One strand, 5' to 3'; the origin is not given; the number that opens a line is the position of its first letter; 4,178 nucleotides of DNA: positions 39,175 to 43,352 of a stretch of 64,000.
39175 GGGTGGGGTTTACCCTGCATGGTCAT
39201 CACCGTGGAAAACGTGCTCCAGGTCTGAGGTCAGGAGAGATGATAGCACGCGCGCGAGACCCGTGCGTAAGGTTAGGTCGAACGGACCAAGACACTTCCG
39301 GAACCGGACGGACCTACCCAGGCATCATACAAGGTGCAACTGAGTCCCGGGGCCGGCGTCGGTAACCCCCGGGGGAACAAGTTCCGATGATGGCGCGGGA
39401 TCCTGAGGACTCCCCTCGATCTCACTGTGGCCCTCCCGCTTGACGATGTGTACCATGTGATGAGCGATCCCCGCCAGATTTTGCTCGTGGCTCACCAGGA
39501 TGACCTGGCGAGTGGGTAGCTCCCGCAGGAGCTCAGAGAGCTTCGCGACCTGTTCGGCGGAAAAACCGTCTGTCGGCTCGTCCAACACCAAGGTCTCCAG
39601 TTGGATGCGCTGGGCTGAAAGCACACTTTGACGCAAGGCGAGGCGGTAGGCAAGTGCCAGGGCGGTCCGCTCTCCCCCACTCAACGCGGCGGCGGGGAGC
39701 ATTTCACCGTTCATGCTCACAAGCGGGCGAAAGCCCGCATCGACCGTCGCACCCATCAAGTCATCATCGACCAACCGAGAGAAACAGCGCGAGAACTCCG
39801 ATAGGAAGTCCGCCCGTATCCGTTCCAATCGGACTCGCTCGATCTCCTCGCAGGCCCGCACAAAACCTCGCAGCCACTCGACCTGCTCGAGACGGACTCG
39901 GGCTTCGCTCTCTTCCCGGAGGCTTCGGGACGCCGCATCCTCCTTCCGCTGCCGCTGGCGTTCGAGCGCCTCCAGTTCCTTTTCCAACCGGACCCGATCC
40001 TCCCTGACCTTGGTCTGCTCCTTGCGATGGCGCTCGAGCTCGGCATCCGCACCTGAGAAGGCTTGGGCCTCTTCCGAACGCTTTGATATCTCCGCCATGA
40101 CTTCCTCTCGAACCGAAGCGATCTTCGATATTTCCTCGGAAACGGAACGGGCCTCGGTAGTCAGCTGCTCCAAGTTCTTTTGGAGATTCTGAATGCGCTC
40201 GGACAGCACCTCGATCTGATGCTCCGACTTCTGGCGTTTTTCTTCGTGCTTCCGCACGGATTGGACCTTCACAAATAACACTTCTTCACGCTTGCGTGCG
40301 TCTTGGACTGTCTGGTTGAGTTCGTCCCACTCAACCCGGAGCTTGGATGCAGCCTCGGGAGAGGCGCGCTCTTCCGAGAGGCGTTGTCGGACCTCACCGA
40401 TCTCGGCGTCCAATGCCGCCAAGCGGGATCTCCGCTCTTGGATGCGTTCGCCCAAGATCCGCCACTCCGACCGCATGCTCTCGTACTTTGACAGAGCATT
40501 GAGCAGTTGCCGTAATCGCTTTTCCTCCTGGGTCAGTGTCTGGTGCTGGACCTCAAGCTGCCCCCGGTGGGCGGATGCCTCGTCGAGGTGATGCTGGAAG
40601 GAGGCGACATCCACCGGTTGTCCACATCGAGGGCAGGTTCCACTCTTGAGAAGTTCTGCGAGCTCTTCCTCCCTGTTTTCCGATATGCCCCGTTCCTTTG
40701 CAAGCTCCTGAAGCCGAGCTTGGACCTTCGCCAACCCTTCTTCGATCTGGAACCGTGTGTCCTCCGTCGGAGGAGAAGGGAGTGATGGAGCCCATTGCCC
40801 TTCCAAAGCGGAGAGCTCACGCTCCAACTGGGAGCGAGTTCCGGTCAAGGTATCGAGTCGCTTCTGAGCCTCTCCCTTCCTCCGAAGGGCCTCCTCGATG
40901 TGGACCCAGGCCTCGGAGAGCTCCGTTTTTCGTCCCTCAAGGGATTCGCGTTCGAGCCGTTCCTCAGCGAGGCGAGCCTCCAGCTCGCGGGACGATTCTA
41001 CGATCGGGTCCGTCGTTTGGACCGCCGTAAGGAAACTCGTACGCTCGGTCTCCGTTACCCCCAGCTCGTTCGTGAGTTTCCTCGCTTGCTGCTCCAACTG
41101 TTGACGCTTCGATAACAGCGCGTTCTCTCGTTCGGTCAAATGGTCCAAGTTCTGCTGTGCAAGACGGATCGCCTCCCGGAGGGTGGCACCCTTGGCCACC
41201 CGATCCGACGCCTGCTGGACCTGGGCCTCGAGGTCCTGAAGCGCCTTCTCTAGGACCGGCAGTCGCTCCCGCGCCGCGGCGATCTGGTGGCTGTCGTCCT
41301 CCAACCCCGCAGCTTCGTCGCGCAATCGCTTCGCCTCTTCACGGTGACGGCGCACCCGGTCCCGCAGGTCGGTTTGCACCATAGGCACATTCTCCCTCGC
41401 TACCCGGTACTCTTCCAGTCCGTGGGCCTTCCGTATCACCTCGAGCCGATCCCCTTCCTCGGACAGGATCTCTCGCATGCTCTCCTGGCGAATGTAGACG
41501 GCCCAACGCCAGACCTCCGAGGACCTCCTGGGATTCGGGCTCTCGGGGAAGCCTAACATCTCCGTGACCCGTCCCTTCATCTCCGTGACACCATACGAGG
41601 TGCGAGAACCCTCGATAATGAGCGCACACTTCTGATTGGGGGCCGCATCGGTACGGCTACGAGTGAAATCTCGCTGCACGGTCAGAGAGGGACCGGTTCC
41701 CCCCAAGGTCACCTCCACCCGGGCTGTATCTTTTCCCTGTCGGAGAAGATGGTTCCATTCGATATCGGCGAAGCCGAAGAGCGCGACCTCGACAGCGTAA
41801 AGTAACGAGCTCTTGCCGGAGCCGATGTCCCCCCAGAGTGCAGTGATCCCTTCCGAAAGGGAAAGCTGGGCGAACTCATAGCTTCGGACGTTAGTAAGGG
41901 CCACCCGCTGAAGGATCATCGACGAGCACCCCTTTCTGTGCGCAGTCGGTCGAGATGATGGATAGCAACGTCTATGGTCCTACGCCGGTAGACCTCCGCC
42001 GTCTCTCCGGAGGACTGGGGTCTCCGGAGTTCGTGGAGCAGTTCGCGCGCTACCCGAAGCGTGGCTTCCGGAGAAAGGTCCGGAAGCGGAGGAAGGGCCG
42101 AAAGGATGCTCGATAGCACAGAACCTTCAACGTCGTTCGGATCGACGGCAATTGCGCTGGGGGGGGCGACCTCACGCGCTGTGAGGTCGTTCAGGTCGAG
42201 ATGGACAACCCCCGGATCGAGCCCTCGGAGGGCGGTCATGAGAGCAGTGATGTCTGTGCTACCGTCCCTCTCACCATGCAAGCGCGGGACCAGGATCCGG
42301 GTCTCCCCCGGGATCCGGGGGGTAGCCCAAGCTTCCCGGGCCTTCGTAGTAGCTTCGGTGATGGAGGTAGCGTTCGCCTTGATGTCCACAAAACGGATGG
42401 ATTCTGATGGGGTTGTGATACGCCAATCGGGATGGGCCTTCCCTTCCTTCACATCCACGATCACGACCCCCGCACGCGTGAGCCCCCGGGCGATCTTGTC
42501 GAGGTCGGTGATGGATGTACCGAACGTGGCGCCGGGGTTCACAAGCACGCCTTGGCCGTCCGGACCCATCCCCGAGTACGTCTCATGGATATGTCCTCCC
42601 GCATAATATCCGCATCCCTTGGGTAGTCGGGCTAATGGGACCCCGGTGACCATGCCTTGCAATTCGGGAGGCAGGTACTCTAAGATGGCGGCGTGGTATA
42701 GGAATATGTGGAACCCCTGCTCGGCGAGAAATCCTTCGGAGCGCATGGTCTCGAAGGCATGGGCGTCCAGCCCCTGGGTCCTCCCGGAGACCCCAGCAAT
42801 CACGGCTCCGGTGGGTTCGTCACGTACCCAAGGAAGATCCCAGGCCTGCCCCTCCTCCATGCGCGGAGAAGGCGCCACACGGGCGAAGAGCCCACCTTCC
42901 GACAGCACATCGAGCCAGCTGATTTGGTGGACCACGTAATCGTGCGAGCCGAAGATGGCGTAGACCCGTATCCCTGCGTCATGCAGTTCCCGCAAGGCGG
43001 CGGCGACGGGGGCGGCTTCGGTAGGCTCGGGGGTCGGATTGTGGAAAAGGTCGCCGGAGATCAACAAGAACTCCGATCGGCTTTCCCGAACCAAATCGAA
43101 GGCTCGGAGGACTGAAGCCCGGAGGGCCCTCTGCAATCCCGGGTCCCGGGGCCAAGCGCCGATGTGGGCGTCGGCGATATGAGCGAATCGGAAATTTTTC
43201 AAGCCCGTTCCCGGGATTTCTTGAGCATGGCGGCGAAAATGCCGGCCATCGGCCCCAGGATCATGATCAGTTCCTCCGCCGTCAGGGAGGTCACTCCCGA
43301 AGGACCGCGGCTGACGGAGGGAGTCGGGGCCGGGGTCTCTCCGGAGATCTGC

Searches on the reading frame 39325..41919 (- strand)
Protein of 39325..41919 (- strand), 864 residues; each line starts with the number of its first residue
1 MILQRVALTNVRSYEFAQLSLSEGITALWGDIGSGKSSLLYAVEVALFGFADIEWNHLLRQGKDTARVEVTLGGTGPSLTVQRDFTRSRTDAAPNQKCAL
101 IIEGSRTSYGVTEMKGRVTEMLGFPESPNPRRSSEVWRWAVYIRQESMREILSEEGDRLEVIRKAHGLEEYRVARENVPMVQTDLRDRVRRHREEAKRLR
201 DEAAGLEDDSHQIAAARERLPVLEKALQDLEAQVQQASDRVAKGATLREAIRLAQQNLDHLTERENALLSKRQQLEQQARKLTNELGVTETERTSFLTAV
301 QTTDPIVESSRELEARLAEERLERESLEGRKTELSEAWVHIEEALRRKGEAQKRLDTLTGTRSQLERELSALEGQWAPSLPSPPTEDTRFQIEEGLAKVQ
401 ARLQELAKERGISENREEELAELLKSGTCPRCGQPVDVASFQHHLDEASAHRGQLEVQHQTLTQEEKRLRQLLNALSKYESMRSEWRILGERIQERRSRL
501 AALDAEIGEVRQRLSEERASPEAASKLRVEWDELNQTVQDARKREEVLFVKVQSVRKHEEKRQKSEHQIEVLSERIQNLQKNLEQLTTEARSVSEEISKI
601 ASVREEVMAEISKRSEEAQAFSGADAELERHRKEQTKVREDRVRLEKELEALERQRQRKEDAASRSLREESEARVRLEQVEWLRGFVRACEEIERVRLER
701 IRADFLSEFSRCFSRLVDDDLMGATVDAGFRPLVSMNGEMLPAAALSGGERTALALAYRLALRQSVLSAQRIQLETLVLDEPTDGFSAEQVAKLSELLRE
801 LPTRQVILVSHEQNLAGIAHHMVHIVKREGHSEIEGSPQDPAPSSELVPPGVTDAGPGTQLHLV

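Call 4: search_protein_families(library=pfam, proteins=[window:39325-41919:-], max_evalue=0.01)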
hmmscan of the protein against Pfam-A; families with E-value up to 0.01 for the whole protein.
window:39325-41919:- (864 aa): 7 families
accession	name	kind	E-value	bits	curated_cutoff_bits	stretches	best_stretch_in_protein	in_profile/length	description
PF02463.25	SMC_N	-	1.2e-12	48.2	40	2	532-830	59-217/220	RecF/RecN/SMC N terminal domain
PF13476.12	AAA_23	-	1.9e-11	45.4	27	1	6-270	2-195/201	AAA domain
PF13304.12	AAA_21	-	1.4e-08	35.7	27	1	610-815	161-302/304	AAA domain, putative AbiEii toxin, Type IV TA system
PF13555.12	AAA_29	-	6.8e-06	26.2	27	1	3-56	1-55/61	P-loop containing region of AAA domain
PF13558.12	SbcC_Walker_B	-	2.1e-05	25.1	27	1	744-799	31-89/90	SbcC/RAD50-like, Walker B motif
PF13175.12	AAA_15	-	2.1e-05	24.7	32.1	1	1-44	1-44/374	AAA ATPase domain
PF13166.12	AAA_13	-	6.2e-05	22.3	36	0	400-620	228-448/713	AAA domain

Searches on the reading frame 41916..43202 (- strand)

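Call 4: search_protein_families(library=pfam, proteins=[window:41916-43202:-], max_evalue=0.01)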
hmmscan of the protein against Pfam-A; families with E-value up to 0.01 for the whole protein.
window:41916-43202:- (428 aa): 1 family
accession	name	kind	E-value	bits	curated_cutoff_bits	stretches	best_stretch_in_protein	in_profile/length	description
PF00149.33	Metallophos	-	1.1e-07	32.9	21.5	1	4-174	1-159/191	Calcineurin-like phosphoesterase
